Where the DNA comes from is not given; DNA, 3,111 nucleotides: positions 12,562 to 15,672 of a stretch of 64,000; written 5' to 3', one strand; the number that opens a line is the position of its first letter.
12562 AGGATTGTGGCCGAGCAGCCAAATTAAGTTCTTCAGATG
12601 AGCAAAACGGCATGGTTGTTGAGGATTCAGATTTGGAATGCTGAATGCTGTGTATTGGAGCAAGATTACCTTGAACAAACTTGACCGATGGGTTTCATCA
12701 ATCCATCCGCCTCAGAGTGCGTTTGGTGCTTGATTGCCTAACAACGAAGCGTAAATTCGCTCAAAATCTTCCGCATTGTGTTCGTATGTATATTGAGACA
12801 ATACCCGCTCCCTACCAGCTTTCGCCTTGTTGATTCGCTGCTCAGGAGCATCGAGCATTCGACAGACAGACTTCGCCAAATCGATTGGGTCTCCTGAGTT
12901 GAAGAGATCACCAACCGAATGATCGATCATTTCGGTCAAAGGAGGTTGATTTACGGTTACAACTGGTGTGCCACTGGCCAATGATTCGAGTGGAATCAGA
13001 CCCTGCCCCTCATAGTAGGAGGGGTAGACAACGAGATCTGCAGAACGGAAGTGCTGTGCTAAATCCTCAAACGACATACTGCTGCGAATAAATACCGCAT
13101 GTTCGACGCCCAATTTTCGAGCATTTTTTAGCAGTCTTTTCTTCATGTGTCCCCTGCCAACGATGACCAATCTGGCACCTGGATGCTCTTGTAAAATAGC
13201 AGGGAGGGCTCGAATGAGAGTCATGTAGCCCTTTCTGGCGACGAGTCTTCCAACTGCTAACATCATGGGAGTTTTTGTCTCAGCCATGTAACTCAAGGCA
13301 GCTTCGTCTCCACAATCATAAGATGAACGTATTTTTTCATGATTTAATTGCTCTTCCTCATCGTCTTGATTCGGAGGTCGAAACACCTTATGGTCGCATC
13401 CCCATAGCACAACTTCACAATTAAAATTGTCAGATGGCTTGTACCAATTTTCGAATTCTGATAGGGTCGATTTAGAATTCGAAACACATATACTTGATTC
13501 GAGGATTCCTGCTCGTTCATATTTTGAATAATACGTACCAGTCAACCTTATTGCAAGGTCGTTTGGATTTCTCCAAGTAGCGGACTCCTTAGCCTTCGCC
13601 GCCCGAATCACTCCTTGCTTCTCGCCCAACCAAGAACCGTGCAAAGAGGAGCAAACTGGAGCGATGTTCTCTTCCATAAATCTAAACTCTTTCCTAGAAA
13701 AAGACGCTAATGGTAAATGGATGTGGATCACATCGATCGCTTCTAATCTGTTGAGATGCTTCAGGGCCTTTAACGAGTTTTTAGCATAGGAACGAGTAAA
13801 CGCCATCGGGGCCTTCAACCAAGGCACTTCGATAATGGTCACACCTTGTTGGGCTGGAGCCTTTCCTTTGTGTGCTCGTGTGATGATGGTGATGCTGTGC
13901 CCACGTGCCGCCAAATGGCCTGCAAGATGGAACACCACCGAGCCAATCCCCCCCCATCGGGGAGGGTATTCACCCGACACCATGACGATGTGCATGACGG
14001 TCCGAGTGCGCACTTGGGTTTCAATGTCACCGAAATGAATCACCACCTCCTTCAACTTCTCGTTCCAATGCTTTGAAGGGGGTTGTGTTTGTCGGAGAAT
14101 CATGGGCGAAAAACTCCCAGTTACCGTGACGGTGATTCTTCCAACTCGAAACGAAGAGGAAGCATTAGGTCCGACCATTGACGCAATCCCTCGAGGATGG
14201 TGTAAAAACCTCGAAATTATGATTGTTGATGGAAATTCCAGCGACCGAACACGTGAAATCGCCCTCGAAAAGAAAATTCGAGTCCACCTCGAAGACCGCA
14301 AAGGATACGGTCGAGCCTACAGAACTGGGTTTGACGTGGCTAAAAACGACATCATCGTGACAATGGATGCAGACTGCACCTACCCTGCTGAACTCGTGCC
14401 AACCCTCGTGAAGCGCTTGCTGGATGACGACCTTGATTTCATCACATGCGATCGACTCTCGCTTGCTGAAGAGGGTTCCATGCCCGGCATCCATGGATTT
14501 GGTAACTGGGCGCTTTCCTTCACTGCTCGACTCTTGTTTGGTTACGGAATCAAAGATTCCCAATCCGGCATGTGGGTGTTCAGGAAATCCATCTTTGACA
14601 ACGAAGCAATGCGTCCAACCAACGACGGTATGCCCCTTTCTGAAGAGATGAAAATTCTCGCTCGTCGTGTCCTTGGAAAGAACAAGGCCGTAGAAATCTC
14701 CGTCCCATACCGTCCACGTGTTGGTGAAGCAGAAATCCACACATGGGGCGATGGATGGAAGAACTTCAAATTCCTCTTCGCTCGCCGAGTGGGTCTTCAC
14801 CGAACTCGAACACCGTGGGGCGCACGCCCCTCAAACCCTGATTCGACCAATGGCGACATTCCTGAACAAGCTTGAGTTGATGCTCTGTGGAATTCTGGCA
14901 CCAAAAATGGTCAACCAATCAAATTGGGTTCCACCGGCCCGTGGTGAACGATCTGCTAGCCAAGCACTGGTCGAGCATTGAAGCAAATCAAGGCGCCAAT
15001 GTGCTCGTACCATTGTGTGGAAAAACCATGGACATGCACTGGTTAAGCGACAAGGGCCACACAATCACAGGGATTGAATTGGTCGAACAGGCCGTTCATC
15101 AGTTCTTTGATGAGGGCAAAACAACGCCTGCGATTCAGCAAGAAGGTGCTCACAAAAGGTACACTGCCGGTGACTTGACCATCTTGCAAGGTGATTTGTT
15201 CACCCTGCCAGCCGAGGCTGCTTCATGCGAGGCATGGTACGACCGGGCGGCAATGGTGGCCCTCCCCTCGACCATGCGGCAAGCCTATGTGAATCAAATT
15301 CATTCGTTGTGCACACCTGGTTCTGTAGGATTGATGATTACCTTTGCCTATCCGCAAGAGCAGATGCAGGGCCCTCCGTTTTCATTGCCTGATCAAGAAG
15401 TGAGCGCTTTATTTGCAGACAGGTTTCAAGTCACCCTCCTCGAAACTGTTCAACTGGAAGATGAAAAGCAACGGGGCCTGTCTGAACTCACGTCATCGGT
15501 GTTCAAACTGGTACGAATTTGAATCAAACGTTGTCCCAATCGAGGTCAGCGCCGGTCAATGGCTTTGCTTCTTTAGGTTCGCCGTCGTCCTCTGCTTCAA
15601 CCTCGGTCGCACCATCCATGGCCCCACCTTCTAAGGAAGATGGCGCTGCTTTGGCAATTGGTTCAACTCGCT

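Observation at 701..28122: Island of giant, acidic, integrin-like type-I membrane proteins interleaved with glycosyltransferases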

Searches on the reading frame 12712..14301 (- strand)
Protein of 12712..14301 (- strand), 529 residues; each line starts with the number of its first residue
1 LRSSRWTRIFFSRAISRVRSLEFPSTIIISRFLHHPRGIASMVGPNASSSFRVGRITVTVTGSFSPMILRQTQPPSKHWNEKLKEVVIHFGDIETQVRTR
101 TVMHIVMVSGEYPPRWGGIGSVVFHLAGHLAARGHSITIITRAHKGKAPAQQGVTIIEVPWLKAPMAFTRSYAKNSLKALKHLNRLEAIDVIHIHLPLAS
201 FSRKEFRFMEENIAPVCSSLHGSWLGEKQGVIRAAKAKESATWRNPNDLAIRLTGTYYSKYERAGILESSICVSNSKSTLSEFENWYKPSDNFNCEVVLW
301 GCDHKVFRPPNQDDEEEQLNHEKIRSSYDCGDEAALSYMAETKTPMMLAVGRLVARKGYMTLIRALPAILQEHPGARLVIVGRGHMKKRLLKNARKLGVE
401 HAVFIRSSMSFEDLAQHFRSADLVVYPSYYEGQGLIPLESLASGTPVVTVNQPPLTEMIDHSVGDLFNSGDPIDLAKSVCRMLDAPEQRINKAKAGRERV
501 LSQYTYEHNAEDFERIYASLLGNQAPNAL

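Call 11: search_protein_families(library=pfam, proteins=[window:12712-14301:-], max_evalue=0.001)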
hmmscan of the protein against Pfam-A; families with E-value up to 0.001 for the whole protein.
window:12712-14301:- (529 aa): 8 families
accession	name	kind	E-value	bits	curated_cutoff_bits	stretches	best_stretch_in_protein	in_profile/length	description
PF00534.26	Glycos_transf_1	-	2.4e-33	115.5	26.4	1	342-498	13-171/172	Glycosyl transferases group 1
PF13692.12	Glyco_trans_1_4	-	3.2e-28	99.2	27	1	345-484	2-141/142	Glycosyl transferases group 1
PF13439.12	Glyco_transf_4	-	1.1e-16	61.8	28.5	1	116-288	1-153/170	Glycosyltransferase Family 4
PF20706.3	GT4-conflict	-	1.3e-15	57.7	26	1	341-511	194-383/385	Family 4 Glycosyltransferase in conflict systems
PF13579.12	Glyco_trans_4_4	-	4.9e-11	43.7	29.7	1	117-234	1-116/158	Glycosyl transferase 4-like domain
PF13524.12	Glyco_trans_1_2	-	7e-10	39.5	25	1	368-514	8-143/144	Glycosyl transferase-like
PF08323.17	Glyco_transf_5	-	8.6e-07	29.3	22.7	1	104-169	1-67/239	Starch synthase catalytic domain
PF13477.12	Glyco_trans_4_2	-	0.00014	22.5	23.4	1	123-197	13-83/139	Glycosyl transferase 4-like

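Call 26: search_protein_families(library=ncbifam, proteins=[window:12712-14301:-], max_evalue=0.01)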
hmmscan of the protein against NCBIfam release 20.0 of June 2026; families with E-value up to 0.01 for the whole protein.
window:12712-14301:- (529 aa): 44 families (the best 25 are shown)
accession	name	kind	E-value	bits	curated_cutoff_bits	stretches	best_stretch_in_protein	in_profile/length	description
TIGR04047.1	MSMEG_0565_glyc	hypoth_equivalog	6.5e-29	101.2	259.85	1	334-518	183-372/373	MSMEG_0565 family glycosyltransferase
TIGR03449.1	mycothiol_MshA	equivalog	6.1e-26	91.2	462.5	1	340-520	216-403/406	D-inositol-3-phosphate glycosyltransferase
TIGR03088.1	stp2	hypoth_equivalog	2.6e-24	86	409.05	1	342-521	192-374/374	TIGR03088 family PEP-CTERM/XrtA system glycosyltransferase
NF041876.1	EPS_EpsE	equivalog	1.3e-22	80.6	400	1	341-511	211-387/389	exopolysaccharide biosynthesis GT4 family glycosyltransferase EpsE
TIGR03999.1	thiol_BshA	equivalog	3.4e-22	78.9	273.7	2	341-521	196-374/375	N-acetyl-alpha-D-glucosaminyl L-malate synthase BshA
TIGR02095.1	glgA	subfamily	5.4e-22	78.1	328.45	1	297-520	245-477/477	glycogen/starch synthase, ADP-glucose type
TIGR04063.1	stp3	hypoth_equivalog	2.1e-20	73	442.05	1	344-521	213-396/397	TIGR04063 family PEP-CTERM/XrtA system glycosyltransferase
TIGR04157.1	glyco_rSAM_CFB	subfamily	2.6e-18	66.2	400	1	337-517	220-406/406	TIGR04157 family glycosyltransferase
TIGR02149.1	glgA_Coryne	subfamily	5.7e-17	61.9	302.4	1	262-520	138-390/391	glycogen synthase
NF038295.1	EPS_HpsP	equivalog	8.8e-16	57.9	550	1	334-520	197-387/388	hormogonium polysaccharide biosynthesis glycosyltransferase HpsP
NF038298.1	EPS_HpsO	equivalog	1.1e-15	57.3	575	1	347-520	204-387/388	hormogonium polysaccharide biosynthesis glycosyltransferase HpsO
NF053787.1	GlcN_PG_synth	equivalog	2.3e-15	56.3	480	1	342-521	195-360/361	N-acetylglucosaminyl phosphatidylglycerol synthase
NF047684.1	TeichurnBiosyTuaC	equivalog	3.6e-15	55.8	550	1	345-520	220-389/391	teichuronic acid biosynthesis protein TuaC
NF049988.1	MGlcDAGSynMgs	equivalog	8.5e-14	51.7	400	2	347-522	216-389/398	alpha-monoglucosyldiacylglycerol synthase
NF012028.0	PRK15484.1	subfamily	5.1e-13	48.9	618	1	344-516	193-374/380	lipopolysaccharide N-acetylglucosaminyltransferase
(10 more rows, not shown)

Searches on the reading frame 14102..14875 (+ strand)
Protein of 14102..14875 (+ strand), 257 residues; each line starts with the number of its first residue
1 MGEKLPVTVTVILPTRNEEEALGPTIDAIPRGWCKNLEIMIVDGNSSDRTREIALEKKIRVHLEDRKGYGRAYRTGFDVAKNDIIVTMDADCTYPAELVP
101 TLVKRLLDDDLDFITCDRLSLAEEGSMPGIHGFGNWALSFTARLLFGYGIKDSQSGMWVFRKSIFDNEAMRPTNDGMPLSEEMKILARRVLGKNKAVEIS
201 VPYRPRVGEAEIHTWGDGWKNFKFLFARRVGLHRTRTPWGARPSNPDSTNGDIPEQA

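Call 11: search_protein_families(library=pfam, proteins=[window:14102-14875:+], max_evalue=0.001)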
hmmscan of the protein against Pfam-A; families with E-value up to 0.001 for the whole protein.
window:14102-14875:+ (257 aa): 3 families
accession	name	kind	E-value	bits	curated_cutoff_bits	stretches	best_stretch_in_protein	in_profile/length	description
PF00535.33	Glycos_transf_2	-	3e-26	92.8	23.3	1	10-166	1-165/168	Glycosyl transferase family 2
PF13641.12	Glyco_tranf_2_3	-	5e-07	30.4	27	1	9-127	3-132/230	Glycosyltransferase like family 2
PF10111.15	Glyco_tranf_2_2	-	0.00044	20.2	27.3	1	10-94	1-94/276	Glycosyltransferase like family 2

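Call 26: search_protein_families(library=ncbifam, proteins=[window:14102-14875:+], max_evalue=0.01)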
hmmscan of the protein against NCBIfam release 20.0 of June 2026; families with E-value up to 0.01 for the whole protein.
window:14102-14875:+ (257 aa): 17 families
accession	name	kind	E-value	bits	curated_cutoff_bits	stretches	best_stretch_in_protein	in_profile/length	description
NF041391.1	DPhHxTase_Halo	equivalog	4.3e-29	101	375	1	15-215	3-195/213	dolichyl-phosphate hexose transferase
TIGR04182.1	glyco_TIGR04182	equivalog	4.8e-29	101.7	325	1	9-226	2-215/293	S-layer glycoprotein N-glycosyltransferase AglJ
TIGR04283.1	glyco_like_mftF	equivalog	6.8e-14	52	182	1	10-133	2-123/221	TIGR04283 family arsenosugar biosynthesis glycosyltransferase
NF010496.0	PRK13915.1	equivalog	3.6e-12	46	262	1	4-113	28-150/307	glucosyl-3-phosphoglycerate synthase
NF007482.0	PRK10073.1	equivalog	3.6e-09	36.1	423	1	8-118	7-122/334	glycosyltransferase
NF058614.1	PPMAGASynPpgS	equivalog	5.7e-09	35.7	370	1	9-183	2-178/226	polyprenyl-phospho-N-acetylgalactosaminyl synthase PpgS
NF007986.1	PRK10714.1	equivalog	5.8e-09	35.4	529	1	8-116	7-124/316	undecaprenyl-phosphate 4-deoxy-4-formamido-L-arabinose transferase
TIGR03937.1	PgaC_IcaA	equivalog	1.1e-08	34.5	422.3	1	8-109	46-153/407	poly-beta-1,6-N-acetyl-D-glucosamine synthase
TIGR03965.1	mycofact_glyco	equivalog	5.7e-08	32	280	1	6-108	73-181/467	mycofactocin biosynthesis glycosyltransferase MftF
NF045692.1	OglycostaseCruG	equivalog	9.6e-08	31.3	600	1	8-115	42-161/386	2'-O-glycosyltransferase CruG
NF047683.1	TeichurnBiosyTuaG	equivalog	2.5e-06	27.3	400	1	8-104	7-109/252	teichuronic acid biosynthesis protein TuaG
TIGR03469.1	HpnB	hypoth_equivalog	2.5e-06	26.8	379.25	1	8-113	45-167/386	hopene-associated glycosyltransferase HpnB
NF041875.1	EPS_EpsD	equivalog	5.5e-06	26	370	1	9-99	1-97/325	exopolysaccharide biosynthesis glycosyltransferase EpsD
NF047588.1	GlcsyltransPgfSStrep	equivalog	3.1e-05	23.4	500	1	9-118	3-121/308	glycosyltransferase PgfS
NF038302.1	EPS_HpsE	equivalog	0.00032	19.8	300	1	8-93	2-98/307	hormogonium polysaccharide biosynthesis glycosyltransferase HpsE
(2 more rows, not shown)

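Call 69: search_solved_structures(query=window:14102-14875:+, max_evalue=0.00001)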
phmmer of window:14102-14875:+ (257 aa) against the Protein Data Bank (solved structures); distinct sequences matched with E-value up to 0.00001: 6.
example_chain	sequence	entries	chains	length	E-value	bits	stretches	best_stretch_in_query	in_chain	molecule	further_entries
5mlz_A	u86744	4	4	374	9.6e-12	48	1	8-173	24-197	Dolichol monophosphate mannose synthase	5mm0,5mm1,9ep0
9bhc_C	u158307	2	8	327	1.2e-07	34.5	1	8-115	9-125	Undecaprenyl-phosphate 4-deoxy-4-formamido-L-arabinose transferase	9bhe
8vxh_A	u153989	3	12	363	1.6e-07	34.2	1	8-115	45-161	Undecaprenyl-phosphate 4-deoxy-4-formamido-L-arabinose transferase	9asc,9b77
9hwj_A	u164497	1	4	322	1.7e-07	34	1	8-114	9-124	Undecaprenyl-phosphate 4-deoxy-4-formamido-L-arabinose transferase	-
8vh7_A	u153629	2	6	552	6.2e-07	32.2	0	9-109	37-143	Heparosan synthase B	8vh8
8viw_A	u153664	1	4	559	6.4e-07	32.2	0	9-109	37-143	Heparosan synthase B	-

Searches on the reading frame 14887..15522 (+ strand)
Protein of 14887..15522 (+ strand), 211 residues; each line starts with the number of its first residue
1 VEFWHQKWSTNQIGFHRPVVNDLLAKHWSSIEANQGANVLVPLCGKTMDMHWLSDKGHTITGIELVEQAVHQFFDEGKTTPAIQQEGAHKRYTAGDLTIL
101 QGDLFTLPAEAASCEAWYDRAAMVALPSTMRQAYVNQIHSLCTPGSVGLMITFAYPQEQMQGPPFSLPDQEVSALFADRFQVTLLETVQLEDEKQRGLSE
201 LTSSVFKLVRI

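Call 11: search_protein_families(library=pfam, proteins=[window:14887-15522:+], max_evalue=0.001)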
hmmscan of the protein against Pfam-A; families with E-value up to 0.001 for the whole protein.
window:14887-15522:+ (211 aa): 1 family
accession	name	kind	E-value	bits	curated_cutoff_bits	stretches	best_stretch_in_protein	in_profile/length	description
PF05724.17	TPMT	-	2.6e-66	223.9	26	1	2-205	4-212/218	Thiopurine S-methyltransferase (TPMT)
